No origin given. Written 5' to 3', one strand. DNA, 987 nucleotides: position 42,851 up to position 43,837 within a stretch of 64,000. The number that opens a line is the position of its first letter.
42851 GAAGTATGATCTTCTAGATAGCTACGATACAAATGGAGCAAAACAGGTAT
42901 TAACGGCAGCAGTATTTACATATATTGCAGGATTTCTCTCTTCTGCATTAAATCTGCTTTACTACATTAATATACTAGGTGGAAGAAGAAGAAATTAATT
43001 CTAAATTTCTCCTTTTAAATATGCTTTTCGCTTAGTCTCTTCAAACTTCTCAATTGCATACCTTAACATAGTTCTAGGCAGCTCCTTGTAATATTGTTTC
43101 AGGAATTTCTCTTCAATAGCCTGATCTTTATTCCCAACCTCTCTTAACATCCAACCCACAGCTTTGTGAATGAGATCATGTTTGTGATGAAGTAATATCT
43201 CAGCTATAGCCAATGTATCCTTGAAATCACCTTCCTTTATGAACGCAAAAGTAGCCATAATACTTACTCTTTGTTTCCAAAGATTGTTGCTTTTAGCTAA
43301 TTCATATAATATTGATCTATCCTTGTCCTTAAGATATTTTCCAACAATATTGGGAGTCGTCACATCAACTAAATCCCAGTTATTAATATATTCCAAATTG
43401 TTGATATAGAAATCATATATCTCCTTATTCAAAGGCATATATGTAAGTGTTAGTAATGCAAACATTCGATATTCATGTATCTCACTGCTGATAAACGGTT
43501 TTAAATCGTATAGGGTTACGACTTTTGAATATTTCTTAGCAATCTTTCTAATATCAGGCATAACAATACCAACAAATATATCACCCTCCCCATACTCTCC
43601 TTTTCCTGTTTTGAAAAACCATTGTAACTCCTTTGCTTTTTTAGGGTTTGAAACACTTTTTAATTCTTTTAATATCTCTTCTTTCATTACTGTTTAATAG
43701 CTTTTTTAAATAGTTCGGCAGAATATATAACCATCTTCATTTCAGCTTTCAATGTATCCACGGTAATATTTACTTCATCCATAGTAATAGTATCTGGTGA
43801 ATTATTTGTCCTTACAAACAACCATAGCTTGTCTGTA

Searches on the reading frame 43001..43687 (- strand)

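Call 61: search_protein_families(library=pfam, proteins=[window:43001-43687:-], max_evalue=0.001)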
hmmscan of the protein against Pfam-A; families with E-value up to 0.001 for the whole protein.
window:43001-43687:- (228 aa): 1 family
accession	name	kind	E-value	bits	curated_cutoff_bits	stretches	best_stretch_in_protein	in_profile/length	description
PF08713.17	DNA_alkylation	-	5.9e-64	216.1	21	1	5-215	1-213/213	DNA alkylation repair enzyme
